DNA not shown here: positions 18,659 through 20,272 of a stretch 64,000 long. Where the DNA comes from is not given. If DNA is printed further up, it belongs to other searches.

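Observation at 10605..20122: Gmd plus a TylC3-type C-methyltransferase (and a B12-radical SAM enzyme at 5622-7397) predicts a C-methyl-branched 6-deoxyhexose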

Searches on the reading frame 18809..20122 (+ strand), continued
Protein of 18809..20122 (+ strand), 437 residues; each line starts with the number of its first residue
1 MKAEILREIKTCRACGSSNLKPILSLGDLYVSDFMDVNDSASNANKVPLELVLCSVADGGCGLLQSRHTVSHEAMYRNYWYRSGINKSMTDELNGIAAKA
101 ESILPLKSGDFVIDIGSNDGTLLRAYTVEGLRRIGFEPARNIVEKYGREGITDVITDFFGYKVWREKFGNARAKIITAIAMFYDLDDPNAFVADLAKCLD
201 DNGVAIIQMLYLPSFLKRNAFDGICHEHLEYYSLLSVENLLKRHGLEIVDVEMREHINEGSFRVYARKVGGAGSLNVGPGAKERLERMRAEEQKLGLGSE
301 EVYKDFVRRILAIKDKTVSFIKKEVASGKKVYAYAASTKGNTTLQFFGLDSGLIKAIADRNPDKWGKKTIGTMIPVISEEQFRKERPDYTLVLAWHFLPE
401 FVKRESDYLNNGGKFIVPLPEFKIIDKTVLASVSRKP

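Call 41: search_solved_structures(query=A1, max_evalue=1e-10, show_alignments=5)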
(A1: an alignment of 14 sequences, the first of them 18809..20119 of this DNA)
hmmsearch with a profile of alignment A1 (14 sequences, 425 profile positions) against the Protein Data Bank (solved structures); distinct sequences matched with E-value up to 1e-10: 10.
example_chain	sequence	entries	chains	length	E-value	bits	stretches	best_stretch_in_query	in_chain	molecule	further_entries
4rv9_A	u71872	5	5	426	4.8e-71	243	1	5-421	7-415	D-mycarose 3-C-methyltransferase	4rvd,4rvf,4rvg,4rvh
5t64_A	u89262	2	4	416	2.6e-51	178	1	9-421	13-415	Sugar 3-C-methyl transferase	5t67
4e2w_A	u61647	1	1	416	2.4e-50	174.8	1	9-421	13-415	TcaB9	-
4e2x_A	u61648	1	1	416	3.7e-50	174.1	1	9-421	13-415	TcaB9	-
5t6b_A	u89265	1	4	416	3.8e-50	174.1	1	9-421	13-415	Sugar 3-C-methyl transferase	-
3ndi_A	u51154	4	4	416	3.8e-50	174.1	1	9-421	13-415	Methyltransferase | TcaB9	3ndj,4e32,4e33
4e30_A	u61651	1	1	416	1.2e-49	172.4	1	9-421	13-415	TcaB9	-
4e31_A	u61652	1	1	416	1.3e-49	172.4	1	9-421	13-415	TcaB9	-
4e2y_A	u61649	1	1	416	1.9e-49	171.8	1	9-421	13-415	TcaB9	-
4e2z_A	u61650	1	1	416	6.8e-49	170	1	9-421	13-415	TcaB9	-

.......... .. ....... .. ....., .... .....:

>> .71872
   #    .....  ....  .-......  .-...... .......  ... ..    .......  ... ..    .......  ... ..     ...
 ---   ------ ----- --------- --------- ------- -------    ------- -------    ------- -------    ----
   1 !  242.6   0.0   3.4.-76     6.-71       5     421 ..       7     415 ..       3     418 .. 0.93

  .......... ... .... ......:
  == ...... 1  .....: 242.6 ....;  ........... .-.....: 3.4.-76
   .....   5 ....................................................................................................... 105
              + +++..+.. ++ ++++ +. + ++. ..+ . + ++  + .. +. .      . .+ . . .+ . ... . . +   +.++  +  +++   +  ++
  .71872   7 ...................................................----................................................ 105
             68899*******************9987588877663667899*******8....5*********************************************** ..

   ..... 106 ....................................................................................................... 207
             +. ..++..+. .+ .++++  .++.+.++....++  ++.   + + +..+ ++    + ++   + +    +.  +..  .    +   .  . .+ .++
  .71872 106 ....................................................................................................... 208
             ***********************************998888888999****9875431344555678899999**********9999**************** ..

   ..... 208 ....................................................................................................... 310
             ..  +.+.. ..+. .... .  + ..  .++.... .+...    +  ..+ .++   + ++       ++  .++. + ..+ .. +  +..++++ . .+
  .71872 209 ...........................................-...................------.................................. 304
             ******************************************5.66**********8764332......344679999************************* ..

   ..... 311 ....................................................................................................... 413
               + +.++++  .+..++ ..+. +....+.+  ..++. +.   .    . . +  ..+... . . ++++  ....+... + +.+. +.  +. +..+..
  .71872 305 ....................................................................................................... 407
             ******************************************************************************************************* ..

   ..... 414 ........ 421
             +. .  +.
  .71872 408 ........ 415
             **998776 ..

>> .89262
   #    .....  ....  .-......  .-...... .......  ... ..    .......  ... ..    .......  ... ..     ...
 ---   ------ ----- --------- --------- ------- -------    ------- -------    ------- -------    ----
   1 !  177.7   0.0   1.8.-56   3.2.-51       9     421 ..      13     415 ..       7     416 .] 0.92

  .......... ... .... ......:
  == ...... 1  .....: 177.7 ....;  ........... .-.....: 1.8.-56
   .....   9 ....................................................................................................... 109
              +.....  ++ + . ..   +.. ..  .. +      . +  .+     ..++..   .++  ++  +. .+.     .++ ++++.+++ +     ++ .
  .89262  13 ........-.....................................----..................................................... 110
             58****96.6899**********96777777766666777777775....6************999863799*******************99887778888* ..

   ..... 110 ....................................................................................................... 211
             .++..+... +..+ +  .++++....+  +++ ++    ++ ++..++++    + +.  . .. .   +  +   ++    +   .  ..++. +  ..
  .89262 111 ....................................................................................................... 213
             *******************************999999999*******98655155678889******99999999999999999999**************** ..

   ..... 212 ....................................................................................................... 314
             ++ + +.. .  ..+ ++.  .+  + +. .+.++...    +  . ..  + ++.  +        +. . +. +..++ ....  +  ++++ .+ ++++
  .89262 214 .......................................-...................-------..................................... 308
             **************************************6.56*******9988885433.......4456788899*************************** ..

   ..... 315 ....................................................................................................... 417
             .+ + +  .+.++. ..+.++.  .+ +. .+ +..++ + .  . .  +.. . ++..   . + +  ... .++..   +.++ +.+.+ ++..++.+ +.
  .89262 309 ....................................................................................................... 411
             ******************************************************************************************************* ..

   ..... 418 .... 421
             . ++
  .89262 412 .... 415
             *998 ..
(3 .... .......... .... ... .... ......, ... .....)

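Call 67: find_encoding_contigs(protein=P0010, flank=10000, max_places=1)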
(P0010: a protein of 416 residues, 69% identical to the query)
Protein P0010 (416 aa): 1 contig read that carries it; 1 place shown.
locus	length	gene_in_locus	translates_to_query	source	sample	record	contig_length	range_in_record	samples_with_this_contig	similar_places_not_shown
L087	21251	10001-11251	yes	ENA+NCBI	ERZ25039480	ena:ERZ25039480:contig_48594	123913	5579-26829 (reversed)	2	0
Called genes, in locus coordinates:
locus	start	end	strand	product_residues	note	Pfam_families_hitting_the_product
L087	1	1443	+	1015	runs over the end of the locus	PF01471:PG_binding_1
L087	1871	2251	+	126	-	PF13366:PDDEXK_3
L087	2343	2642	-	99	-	-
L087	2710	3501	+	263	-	PF04932:Wzy_C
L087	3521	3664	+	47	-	-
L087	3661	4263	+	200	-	-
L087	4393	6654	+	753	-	PF20706:GT4-conflict, PF00534:Glycos_transf_1, PF13692:Glyco_trans_1_4, PF00534:Glycos_transf_1, PF13692:Glyco_trans_1_4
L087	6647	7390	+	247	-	PF02475:TRM5-TYW2_MTfase, PF05050:Methyltransf_21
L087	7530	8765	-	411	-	PF08421:Methyltransf_13, PF13489:Methyltransf_23, PF08241:Methyltransf_11 (weak), PF08484:Methyltransf_14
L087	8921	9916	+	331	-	PF00535:Glycos_transf_2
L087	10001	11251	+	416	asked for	PF08421:Methyltransf_13, PF13489:Methyltransf_23, PF08484:Methyltransf_14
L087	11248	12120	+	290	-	PF01370:Epimerase, PF04321:RmlD_sub_bind, PF16363:GDP_Man_Dehyd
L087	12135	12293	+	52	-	PF16363:GDP_Man_Dehyd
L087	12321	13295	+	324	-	PF04321:RmlD_sub_bind, PF05368:NmrA (weak), PF01073:3Beta_HSD, PF01370:Epimerase, PF02719:Polysacc_synt_2 (weak), PF13460:NAD_binding_10 (weak), PF16363:GDP_Man_Dehyd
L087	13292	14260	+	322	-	PF01370:Epimerase, PF04321:RmlD_sub_bind, PF16363:GDP_Man_Dehyd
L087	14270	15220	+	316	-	PF00535:Glycos_transf_2, PF13641:Glyco_tranf_2_3 (weak), PF10111:Glyco_tranf_2_2 (faint)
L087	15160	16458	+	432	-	PF00534:Glycos_transf_1, PF13692:Glyco_trans_1_4, PF13524:Glyco_trans_1_2 (weak)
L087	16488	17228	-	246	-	PF13489:Methyltransf_23, PF08241:Methyltransf_11, PF08242:Methyltransf_12 (weak), PF13649:Methyltransf_25 (weak)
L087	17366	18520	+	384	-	PF20706:GT4-conflict, PF00534:Glycos_transf_1, PF13692:Glyco_trans_1_4, PF13524:Glyco_trans_1_2 (weak)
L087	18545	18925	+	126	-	PF01943:Polysacc_synt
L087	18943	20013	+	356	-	PF01943:Polysacc_synt, PF01554:MatE, PF03023:MurJ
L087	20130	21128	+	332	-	PF13439:Glyco_transf_4, PF13579:Glyco_trans_4_4, PF20706:GT4-conflict (weak), PF00534:Glycos_transf_1, PF13692:Glyco_trans_1_4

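Call 68: find_encoding_contigs(protein=P0013, flank=10000, max_places=1)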
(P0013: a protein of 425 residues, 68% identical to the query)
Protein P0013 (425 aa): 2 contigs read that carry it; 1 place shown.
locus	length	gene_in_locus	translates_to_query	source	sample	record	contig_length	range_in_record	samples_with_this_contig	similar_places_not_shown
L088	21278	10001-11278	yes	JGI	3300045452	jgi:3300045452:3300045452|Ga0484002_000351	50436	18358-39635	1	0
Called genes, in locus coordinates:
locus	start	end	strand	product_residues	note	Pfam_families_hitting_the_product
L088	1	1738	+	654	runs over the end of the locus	PF13522:GATase_6, PF13537:GATase_7, PF00733:Asn_synthase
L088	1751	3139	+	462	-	PF00483:NTP_transferase, PF12804:NTP_transf_3 (faint), PF22640:ManC_GMP_beta-helix, PF01050:MannoseP_isomer, PF07883:Cupin_2 (weak)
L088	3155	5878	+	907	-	PF20706:GT4-conflict (faint), PF00534:Glycos_transf_1, PF13692:Glyco_trans_1_4, PF13366:PDDEXK_3, PF00534:Glycos_transf_1, PF13692:Glyco_trans_1_4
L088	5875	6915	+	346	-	PF13524:Glyco_trans_1_2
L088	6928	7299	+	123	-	PF14667:Polysacc_synt_C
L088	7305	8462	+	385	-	PF00155:Aminotran_1_2 (faint), PF01041:DegT_DnrJ_EryC1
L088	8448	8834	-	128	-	-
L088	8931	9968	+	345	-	PF00535:Glycos_transf_2, PF13641:Glyco_tranf_2_3 (weak)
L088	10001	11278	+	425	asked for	PF08421:Methyltransf_13, PF13489:Methyltransf_23, PF08484:Methyltransf_14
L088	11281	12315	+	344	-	PF01370:Epimerase, PF04321:RmlD_sub_bind, PF16363:GDP_Man_Dehyd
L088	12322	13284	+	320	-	PF01370:Epimerase, PF04321:RmlD_sub_bind, PF16363:GDP_Man_Dehyd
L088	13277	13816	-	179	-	PF00293:NUDIX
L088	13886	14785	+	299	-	PF05050:Methyltransf_21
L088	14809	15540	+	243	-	-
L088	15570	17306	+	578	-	PF00535:Glycos_transf_2, PF08241:Methyltransf_11, PF13489:Methyltransf_23, PF13649:Methyltransf_25 (weak)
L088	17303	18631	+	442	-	PF01901:O_anti_polymase (faint)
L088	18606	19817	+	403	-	PF13439:Glyco_transf_4, PF13579:Glyco_trans_4_4, PF20706:GT4-conflict, PF00534:Glycos_transf_1, PF13692:Glyco_trans_1_4, PF13524:Glyco_trans_1_2 (weak)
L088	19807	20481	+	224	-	PF13489:Methyltransf_23, PF13847:Methyltransf_31 (weak), PF08241:Methyltransf_11, PF08242:Methyltransf_12, PF13649:Methyltransf_25 (weak)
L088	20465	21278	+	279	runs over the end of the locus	PF00535:Glycos_transf_2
